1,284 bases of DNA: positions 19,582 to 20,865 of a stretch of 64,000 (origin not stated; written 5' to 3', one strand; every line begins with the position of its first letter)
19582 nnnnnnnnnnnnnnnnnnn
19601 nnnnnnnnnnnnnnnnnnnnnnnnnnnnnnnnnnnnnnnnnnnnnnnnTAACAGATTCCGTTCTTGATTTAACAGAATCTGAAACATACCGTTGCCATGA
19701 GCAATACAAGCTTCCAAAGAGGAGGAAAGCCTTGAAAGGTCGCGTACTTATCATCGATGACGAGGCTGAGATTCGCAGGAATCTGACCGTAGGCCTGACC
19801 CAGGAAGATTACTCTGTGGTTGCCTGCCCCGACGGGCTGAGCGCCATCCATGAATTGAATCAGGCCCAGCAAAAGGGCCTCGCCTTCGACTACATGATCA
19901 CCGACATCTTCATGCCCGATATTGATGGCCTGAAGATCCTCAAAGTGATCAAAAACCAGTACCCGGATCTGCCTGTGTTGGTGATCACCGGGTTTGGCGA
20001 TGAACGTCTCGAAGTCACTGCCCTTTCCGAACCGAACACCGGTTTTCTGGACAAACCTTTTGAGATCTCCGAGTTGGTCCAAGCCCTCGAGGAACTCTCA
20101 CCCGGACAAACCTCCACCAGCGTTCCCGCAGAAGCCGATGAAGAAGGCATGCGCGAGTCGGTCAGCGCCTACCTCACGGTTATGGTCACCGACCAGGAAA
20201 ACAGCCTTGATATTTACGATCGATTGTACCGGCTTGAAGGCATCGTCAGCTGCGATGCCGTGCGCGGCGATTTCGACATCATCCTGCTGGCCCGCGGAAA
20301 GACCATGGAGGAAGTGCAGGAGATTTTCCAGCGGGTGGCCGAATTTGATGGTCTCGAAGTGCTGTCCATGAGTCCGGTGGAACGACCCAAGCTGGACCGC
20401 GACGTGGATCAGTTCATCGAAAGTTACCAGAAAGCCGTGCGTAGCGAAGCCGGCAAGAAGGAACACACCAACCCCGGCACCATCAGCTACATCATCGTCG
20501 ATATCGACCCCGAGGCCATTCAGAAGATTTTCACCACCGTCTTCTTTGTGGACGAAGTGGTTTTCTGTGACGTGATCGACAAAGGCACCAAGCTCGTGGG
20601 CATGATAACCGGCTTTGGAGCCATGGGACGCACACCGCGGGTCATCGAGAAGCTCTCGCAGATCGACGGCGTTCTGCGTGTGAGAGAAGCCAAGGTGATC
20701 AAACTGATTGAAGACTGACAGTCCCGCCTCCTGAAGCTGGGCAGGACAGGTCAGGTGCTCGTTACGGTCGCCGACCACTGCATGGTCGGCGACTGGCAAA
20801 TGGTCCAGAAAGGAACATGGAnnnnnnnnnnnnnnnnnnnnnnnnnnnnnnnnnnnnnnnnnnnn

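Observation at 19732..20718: Response-regulator receiver fused to two Lrp/AsnC-type RAM (ligand-binding) domains and no DNA-binding domain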

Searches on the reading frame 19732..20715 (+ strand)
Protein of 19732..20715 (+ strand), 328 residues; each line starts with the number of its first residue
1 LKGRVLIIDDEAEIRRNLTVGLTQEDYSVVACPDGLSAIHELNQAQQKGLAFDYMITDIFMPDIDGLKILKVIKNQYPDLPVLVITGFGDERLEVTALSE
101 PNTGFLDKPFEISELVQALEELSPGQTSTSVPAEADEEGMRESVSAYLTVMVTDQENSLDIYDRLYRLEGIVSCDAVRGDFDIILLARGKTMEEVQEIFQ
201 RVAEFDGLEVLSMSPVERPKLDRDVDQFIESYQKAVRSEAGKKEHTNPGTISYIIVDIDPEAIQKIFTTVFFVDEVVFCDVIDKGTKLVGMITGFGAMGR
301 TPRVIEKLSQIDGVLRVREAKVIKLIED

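Call 4: search_protein_families(library=pfam, proteins=[window:19732-20715:+], max_evalue=10)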
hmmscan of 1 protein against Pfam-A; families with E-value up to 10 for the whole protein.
window:19732-20715:+ (328 aa): 3 families
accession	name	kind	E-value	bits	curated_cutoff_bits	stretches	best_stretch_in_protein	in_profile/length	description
PF00072.30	Response_reg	-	1e-24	87.2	30.2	1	5-119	1-110/111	Response regulator receiver domain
PF01037.27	AsnC_trans_reg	-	2e-07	31.3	25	1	157-211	10-65/73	Lrp/AsnC ligand binding domain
PF06490.17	FleQ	-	0.00034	21.3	22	1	4-120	1-104/108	Flagellar regulatory protein FleQ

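Call 5: search_protein_families(library=ncbifam, proteins=[window:19732-20715:+], max_evalue=10)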
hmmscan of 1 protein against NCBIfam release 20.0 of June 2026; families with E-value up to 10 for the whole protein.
window:19732-20715:+ (328 aa): 101 families (the best 25 are shown)
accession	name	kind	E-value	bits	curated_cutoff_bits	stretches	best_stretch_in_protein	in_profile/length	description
NF006900.1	PRK09390.1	equivalog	4.3e-20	72.1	255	1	3-134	5-130/203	response regulator FixJ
NF046022.1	RespRegCpdRBruc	equivalog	9.4e-19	67.6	180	1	4-122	3-116/120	cell cycle two-component system response regulator CpdR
TIGR01818.1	ntrC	equivalog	2.2e-18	66.3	558.6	1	5-124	1-115/463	nitrogen regulation protein NR(I)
NF051870.1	NAssimRespRegNtrX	equivalog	1e-17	64.2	600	1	5-118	4-114/452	nitrogen assimilation response regulator NtrX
NF047793.1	ResRegPgtA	equivalog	2.3e-17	62.9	650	1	4-120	7-118/414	two-component system response regulator PgtA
NF046020.1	HisKinCckABruc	equivalog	9.1e-16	56.9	1000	1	3-121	750-865/868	cell cycle histidine kinase CckA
NF008176.1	PRK10923.1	equivalog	1.1e-15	57.2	620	1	2-121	3-117/469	nitrogen regulation protein NR(I)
NF008469.0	PRK11361.1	equivalog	1.4e-15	56.9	714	1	4-116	6-113/461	acetoacetate metabolism transcriptional regulator AtoC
NF046026.1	HisKinCckACaul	equivalog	7.4e-15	54.1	1000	1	3-117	559-670/678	cell cycle histidine kinase CckA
NF045944.1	ResRegRpaBCyano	equivalog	2.8e-14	53.1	330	1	6-119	1-108/229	response regulator transcription factor RpaB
NF041734.1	resp_reg_RppA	equivalog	5e-14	52.2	250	1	4-122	2-117/229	two-component system response regulator RppA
NF033120.0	vanR_FM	exception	5.9e-14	52.3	460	1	5-203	6-187/231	vancomycin resistance response regulator transcription factor, VanR-F/VanR-M family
NF053512.1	nitric_RR_NosR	exception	9e-14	51.3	400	1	5-121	1-113/422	response regulator c-di-GMP phosphodiesterase, NosR family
NF033117.2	vanR_ACDEGLN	exception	1.6e-13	50.8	350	1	5-117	1-107/226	VanR-ABDEGLN family response regulator transcription factor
NF052313.1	T9SS_RR_PorX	equivalog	1.6e-13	50.3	300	1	4-169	2-161/513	T9SS response regulator signal transducer PorX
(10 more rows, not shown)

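Call 9: find_homologous_proteins(query=window:19732-20715:+, max_evalue=0.001)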
Query window:19732-20715:+ (328 aa): 1426 proteins with E <= 0.001 among 4849 candidates; the best 120 are listed.
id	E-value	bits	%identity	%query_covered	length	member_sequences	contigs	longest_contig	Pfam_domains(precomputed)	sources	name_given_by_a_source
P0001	5.2e-208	708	100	100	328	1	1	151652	PF01037.29,PF00072.31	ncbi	-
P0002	2.1e-190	650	91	100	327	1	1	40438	PF01037.29,PF00072.31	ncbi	-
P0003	2.0e-189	647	91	100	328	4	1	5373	PF01037.29,PF00072.31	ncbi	-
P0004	1.2e-186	638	90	100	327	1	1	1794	PF01037.29,PF00072.31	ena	-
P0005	6.8e-181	619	86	100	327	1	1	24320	PF01037.29,PF00072.31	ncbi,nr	ncbi:MAG: response regulator [bacterium]|nr:response regulator [bacterium]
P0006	7.6e-179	612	85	100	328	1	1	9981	PF01037.29,PF00072.31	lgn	-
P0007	8.5e-179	612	84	100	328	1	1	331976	PF01037.29,PF00072.31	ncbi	-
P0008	4.4e-178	609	85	100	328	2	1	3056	PF01037.29,PF00072.31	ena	-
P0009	7.8e-178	609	84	100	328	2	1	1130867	PF01037.29,PF00072.31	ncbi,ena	-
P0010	1.1e-177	608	85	100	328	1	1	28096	PF01037.29,PF00072.31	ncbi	-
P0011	2.1e-176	604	84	100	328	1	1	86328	PF01037.29,PF00072.31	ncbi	-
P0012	3.6e-176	603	84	100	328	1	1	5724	PF01037.29,PF00072.31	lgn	-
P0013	4.8e-176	603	84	100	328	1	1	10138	PF01037.29,PF00072.31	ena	-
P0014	9.3e-176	602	84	100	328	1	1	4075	PF01037.29,PF00072.31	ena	-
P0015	1.0e-175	602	83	100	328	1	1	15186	PF01037.29,PF00072.31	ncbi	-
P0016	3.1e-175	600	84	100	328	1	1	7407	PF01037.29,PF00072.31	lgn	-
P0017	4.0e-175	600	84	100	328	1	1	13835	PF01037.29,PF00072.31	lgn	-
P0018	4.0e-175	600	83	100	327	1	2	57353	PF01037.29,PF00072.31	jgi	jgi:CheY-like chemotaxis protein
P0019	2.8e-174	597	83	100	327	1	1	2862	PF01037.29,PF00072.31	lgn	-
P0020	3.0e-174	597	83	100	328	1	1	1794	PF01037.29,PF00072.31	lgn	-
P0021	6.3e-174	596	84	100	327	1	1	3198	PF01037.29,PF00072.31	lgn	-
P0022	7.3e-174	596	83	100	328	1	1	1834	PF01037.29,PF00072.31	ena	-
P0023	9.0e-174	595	83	100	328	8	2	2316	PF01037.29,PF00072.31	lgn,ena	-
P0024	1.3e-173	595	83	100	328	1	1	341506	PF01037.29,PF00072.31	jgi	jgi:CheY-like chemotaxis protein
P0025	2.9e-173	594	83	100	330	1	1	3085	PF01037.29,PF00072.31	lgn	-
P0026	6.9e-173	592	81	100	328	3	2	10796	PF01037.29,PF00072.31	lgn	-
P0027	1.5e-171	588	82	100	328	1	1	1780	PF01037.29,PF00072.31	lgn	-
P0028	3.8e-170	583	82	100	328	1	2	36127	PF01037.29,PF00072.31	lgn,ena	-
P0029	7.6e-170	582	82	100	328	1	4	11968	PF01037.29,PF00072.31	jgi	-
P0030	2.1e-166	571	79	100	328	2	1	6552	PF01037.29,PF00072.31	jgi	jgi:two-component system chemotaxis response regulator CheY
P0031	2.2e-166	571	80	100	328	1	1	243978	PF01037.29,PF00072.31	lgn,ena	-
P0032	2.1e-165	568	78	100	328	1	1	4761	PF01037.29,PF00072.31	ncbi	-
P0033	6.4e-165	566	78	100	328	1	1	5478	PF01037.29,PF00072.31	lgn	-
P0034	6.5e-165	566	78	100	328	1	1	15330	PF01037.29,PF03927.20,PF00072.31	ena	-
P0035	9.1e-165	566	78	100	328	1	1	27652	PF01037.29,PF00072.31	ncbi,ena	-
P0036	2.0e-164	565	77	100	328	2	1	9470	PF01037.29,PF00072.31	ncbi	-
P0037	2.4e-164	564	78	100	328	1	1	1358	PF01037.29,PF00072.31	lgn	-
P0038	3.2e-164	564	78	100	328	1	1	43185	PF01037.29,PF00072.31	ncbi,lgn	ncbi:MAG: response regulator [Candidatus Aegiribacteria sp.]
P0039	3.4e-164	564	78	100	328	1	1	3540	PF01037.29,PF00072.31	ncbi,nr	ncbi:MAG: response regulator [Candidatus Aegiribacteria sp.]|nr:response regulator [Candidatus Aegir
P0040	1.3e-163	562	79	100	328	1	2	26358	PF01037.29,PF00072.31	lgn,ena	-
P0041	4.9e-163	560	77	100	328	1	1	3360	PF01037.29,PF00072.31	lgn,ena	-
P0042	6.3e-163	560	77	100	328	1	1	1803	PF00072.31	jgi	jgi:two-component system chemotaxis response regulator CheY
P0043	6.7e-163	560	77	100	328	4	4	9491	PF01037.29,PF00072.31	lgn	-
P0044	1.0e-162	559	76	100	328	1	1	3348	PF01037.29,PF00072.31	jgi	-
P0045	1.3e-162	559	78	100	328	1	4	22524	PF01037.29,PF00072.31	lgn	-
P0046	1.5e-162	558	77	100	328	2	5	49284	PF01037.29,PF00072.31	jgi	-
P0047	1.6e-162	558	76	100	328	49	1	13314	PF01037.29,PF00072.31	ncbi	-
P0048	2.1e-162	558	77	100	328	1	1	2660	PF01037.29,PF00072.31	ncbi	-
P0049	3.3e-161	554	76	100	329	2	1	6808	PF01037.29,PF00072.31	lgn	-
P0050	3.3e-161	554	76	100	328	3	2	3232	PF01037.29,PF00072.31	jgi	-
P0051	5.8e-161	553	77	100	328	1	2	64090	PF01037.29,PF00072.31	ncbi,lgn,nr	ncbi:MAG: response regulator [Candidatus Fermentibacteraceae bacterium]|nr:response regulator [Candi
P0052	8.7e-161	553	75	100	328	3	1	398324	PF01037.29,PF00072.31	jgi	-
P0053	9.3e-161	552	76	100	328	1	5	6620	PF01037.29,PF00072.31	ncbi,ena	-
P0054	1.9e-160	551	76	100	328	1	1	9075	PF01037.29,PF00072.31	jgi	-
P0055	2.7e-160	551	76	100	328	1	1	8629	PF01037.29,PF00072.31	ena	-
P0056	3.0e-160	551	76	100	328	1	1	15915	PF01037.29,PF00072.31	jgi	jgi:CheY-like chemotaxis protein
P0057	3.3e-160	551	76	100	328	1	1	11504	PF01037.29,PF00072.31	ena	-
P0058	3.9e-160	550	75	100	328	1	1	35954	PF01037.29,PF00072.31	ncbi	-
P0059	4.1e-160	550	75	100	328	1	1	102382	PF01037.29,PF00072.31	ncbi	-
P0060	5.0e-160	550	77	100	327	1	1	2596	PF01037.29,PF00072.31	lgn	-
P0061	5.5e-160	550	76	100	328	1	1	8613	PF01037.29,PF00072.31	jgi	-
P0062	7.7e-160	549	76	100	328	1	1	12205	PF01037.29,PF00072.31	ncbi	-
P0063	8.4e-160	549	76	100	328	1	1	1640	PF01037.29,PF00072.31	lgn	-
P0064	1.3e-159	549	76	100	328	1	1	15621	PF01037.29,PF00072.31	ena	-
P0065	1.3e-159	549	74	100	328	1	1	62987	PF01037.29,PF00072.31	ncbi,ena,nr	ncbi:MAG TPA: response regulator [Candidatus Sabulitectum sp.]|nr:response regulator [Candidatus Sab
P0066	1.4e-159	549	75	100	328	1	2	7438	PF01037.29,PF00072.31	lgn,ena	-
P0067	1.4e-159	549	75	100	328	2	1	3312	PF01037.29,PF00072.31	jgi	-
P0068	1.4e-159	549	76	100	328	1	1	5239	PF01037.29,PF00072.31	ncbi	-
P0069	1.6e-159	548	74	100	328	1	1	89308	PF01037.29,PF00072.31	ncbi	-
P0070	1.7e-159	548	75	100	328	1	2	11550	PF01037.29,PF00072.31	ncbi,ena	-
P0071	1.9e-159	548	74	100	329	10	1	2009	PF00072.31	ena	-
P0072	1.9e-159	548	74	100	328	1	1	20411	PF01037.29,PF00072.31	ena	-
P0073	2.0e-159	548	74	100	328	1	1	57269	PF01037.29,PF00072.31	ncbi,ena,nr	ncbi:MAG TPA: response regulator [Candidatus Sabulitectum sp.]|nr:response regulator [Candidatus Sab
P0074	2.0e-159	548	75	100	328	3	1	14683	PF01037.29,PF00072.31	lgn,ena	-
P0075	2.2e-159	548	74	100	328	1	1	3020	PF01037.29,PF00072.31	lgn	-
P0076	2.5e-159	548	76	100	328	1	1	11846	PF01037.29,PF00072.31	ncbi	-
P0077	2.7e-159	548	76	100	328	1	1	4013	PF01037.29,PF00072.31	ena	-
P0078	2.9e-159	548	74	100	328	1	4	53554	PF01037.29,PF00072.31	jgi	-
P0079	3.3e-159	547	75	100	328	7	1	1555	PF01037.29,PF00072.31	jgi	jgi:DNA-binding response OmpR family regulator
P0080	3.6e-159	547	74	100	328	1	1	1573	PF01037.29,PF00072.31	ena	-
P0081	3.9e-159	547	75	100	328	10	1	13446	PF01037.29,PF00072.31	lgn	-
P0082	4.0e-159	547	76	100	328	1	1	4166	PF01037.29,PF00072.31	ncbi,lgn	-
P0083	4.2e-159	547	76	100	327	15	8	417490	PF01037.29,PF00072.31,PF06490.18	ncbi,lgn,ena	-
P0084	5.0e-159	547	74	100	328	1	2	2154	PF01037.29,PF00072.31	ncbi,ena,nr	ncbi:MAG TPA: response regulator [Candidatus Sabulitectum sp.]|nr:response regulator [Candidatus Sab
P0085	5.3e-159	547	74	100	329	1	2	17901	PF01037.29,PF00072.31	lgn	-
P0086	6.8e-159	546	74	100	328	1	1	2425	PF01037.29,PF00072.31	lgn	-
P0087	7.0e-159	546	75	100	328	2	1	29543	PF01037.29,PF00072.31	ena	-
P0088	7.3e-159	546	73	100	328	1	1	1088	PF01037.29,PF00072.31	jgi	-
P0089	8.3e-159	546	75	100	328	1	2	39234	PF01037.29,PF00072.31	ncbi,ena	-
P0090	9.1e-159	546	75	100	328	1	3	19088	PF01037.29,PF00072.31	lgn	-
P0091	1.0e-158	546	74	100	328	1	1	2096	PF01037.29,PF00072.31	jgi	-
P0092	1.2e-158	546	75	100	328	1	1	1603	PF01037.29,PF00072.31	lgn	-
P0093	1.3e-158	545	75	100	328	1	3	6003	PF01037.29,PF00072.31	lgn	-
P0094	1.5e-158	545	75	100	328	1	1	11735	PF01037.29,PF00072.31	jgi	jgi:DNA-binding response OmpR family regulator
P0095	1.9e-158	545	74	100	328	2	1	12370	PF01037.29,PF00072.31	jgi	-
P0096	2.0e-158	545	74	100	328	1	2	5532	PF01037.29,PF00072.31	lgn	-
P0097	2.1e-158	545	73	100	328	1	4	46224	PF01037.29,PF00072.31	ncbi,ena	-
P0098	2.2e-158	545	73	100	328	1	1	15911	PF01037.29,PF00072.31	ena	-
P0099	2.2e-158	545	74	100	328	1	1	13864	PF01037.29,PF00072.31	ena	-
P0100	5.9e-158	543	75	100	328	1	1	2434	PF01037.29,PF00072.31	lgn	-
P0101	6.3e-158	543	75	100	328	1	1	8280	PF01037.29,PF00072.31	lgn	-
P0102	1.0e-157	542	74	100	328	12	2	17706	PF01037.29,PF00072.31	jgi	jgi:CheY-like chemotaxis protein/translation elongation factor EF-1beta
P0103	1.1e-157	542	74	100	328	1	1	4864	PF01037.29,PF00072.31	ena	-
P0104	1.6e-157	542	74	100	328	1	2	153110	PF01037.29,PF00072.31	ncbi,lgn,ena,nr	ncbi:MAG: response regulator [Candidatus Sabulitectum sp.]|nr:response regulator [Candidatus Sabulit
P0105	1.9e-157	542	74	100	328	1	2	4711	PF01037.29,PF00072.31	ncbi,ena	-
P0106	2.7e-157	541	74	100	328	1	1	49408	PF01037.29,PF00072.31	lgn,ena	-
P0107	2.8e-157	541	74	100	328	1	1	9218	PF01037.29,PF00072.31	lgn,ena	-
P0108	2.8e-157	541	74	100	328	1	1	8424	PF01037.29,PF00072.31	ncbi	-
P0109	2.8e-157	541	73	100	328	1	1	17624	PF01037.29,PF00072.31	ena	-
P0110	4.1e-157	541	74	100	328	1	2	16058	PF01037.29,PF00072.31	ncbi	-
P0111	5.1e-157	540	74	100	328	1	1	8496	PF01037.29,PF00072.31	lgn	-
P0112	5.5e-157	540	73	100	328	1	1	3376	PF01037.29,PF00072.31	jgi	-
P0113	6.7e-157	540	73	100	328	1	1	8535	PF01037.29,PF00072.31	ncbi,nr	ncbi:MAG: response regulator [Candidatus Fermentibacteria bacterium]|nr:response regulator [Candidat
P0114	7.0e-157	540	74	100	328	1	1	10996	PF01037.29,PF00072.31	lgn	-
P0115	8.3e-157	539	74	100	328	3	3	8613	PF01037.29,PF00072.31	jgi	-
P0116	1.0e-156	539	74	100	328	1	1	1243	PF01037.29,PF00072.31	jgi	-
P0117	1.2e-156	539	73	100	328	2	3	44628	PF01037.29,PF00072.31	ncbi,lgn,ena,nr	ncbi:MAG: response regulator [Candidatus Sabulitectum sp.]|nr:response regulator [Candidatus Sabulit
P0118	1.5e-156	539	73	100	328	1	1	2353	PF01037.29,PF00072.31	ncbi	-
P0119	1.6e-156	539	73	100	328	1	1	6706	PF01037.29,PF00072.31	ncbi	-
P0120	1.7e-156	539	73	100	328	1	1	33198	PF01037.29,PF00072.31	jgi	-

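Call 28: find_related_loci(query=A1, collection=genome_contigs, flank=8000)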
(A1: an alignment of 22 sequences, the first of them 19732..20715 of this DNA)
Query A1 (328 aa) in genome_contigs; peptide patterns used: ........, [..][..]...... (x = any residue, [..] = any of these).
600 stretches matched a pattern (row limit reached: there are more); 347 encode a relative of the query (tblastn E <= 1e-3); the best 80 are kept; 80 distinct loci.
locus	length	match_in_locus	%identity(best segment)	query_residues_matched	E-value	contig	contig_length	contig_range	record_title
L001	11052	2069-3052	77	1-328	1e-173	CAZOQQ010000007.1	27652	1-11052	MAG TPA_asm: uncultured bacterium isolate binchicken_co67_278 genome assembly, contig: NODE_1650_length_27652_cov_5.1912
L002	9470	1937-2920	77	1-328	2e-173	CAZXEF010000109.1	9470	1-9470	MAG TPA_asm: uncultured bacterium isolate binchicken_co129_934 genome assembly, contig: NODE_23345_length_9470_cov_6.258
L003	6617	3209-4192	77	1-328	3e-174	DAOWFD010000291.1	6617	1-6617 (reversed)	MAG TPA_asm: Candidatus Aegiribacteria sp. isolate CSMAG_1956 CSMAG_1956_k141_3669466_length_6617_cov_10.0000, whole gen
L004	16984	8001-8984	76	1-328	3e-172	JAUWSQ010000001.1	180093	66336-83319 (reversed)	MAG: Candidatus Fermentibacteria bacterium isolate CSMAG_2558 CSMAG_2558_k127_4139783_length_180093_cov_46.2007, whole g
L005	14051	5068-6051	76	1-328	5e-172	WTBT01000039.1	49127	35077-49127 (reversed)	MAG: Candidatus Aegiribacteria sp. isolate GLR63 c_000000052467, whole genome shotgun sequence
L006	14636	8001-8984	78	1-328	4e-172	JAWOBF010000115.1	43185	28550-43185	MAG: Candidatus Aegiribacteria sp. isolate BLK3-3.bin.115 k191_216919, whole genome shotgun sequence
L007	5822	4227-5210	76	1-328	5e-172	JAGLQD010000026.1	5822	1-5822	MAG: Candidatus Sabulitectum sp. isolate RS_8_35 ROV157_8.bin.35.fa_26, whole genome shotgun sequence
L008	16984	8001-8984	77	1-328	5e-170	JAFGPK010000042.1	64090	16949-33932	MAG: Candidatus Fermentibacteraceae bacterium isolate Zod_Metabat.684 k87_1401817, whole genome shotgun sequence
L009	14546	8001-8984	75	1-328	2e-169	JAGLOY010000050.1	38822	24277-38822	MAG: Candidatus Aegiribacteria sp. isolate RS_7_6 ROV157_7.bin.6.fa_50, whole genome shotgun sequence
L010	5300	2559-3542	76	1-328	1e-172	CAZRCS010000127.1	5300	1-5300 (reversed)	MAG TPA_asm: uncultured bacterium isolate binchicken_co42_297 genome assembly, contig: NODE_30658_length_5300_cov_23.559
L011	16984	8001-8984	75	1-328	3e-169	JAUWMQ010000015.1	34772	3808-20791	MAG: Candidatus Aegiribacteria sp. isolate CSMAG_2402 CSMAG_2402_k141_877365_length_34772_cov_7.9722, whole genome shotg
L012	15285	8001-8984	74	1-328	8e-168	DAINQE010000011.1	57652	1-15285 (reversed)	MAG TPA_asm: Candidatus Sabulitectum sp. isolate CTOTU18748 NODE_388_length_57652_cov_36.070854, whole genome shotgun se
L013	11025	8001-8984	75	1-328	1e-167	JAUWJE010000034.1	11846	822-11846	MAG: Candidatus Fermentibacteria bacterium isolate CSMAG_2312 CSMAG_2312_k127_6835008_length_11846_cov_56.0000, whole ge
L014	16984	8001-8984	75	1-328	5e-168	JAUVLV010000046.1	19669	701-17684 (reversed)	MAG: Candidatus Aegiribacteria sp. isolate CSMAG_515 CSMAG_515_k141_438610_length_19669_cov_26.4050, whole genome shotgu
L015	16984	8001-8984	75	1-328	8e-168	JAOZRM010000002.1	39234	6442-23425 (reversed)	MAG: Candidatus Sabulitectum sp. isolate GMC6.concoct.312_sub GMC6_433_length_39234_cov_7.295898, whole genome shotgun s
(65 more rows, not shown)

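Call 46: predict_structure(alignment_id=A4)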
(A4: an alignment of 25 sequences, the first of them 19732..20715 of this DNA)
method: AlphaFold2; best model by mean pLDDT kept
length: 328 residues; sequences in the alignment: 25
mean_pLDDT: 64.9   pTM: 0.43
mean pLDDT of the five models: 64.9, 63.4, 60.6, 59.3, 57.1
residues with pLDDT >= 90: 14; 70-90: 140; 50-70: 106; < 50: 68
segments of 3 or more residues with pLDDT < 50: 62-64, 131-144, 178-180, 215-250, 294-298, 322-328
pLDDT, mean of each block of 10 residues (from residue 1): 84 74 80 69 71 85 57 71 78 73 85 89 76 32 51 74 76 53 59 77 83 44 33 36 33 69 66 60 61 52 76 75 32
secondary structure, 60 per line:
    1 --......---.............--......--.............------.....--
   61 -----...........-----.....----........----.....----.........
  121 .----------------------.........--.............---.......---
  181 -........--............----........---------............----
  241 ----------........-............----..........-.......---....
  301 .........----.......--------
elements in order: E3-8 H12-24 E27-32 H35-47 E54-58 H66-76 E82-86 H91-98 E103-107 H112-121 E144-152 H155-167 E171-177 E182-189 H192-203 E208-215 H225-236 E251-258 H260-271 E276-282 E287-293 H297-309 E314-320
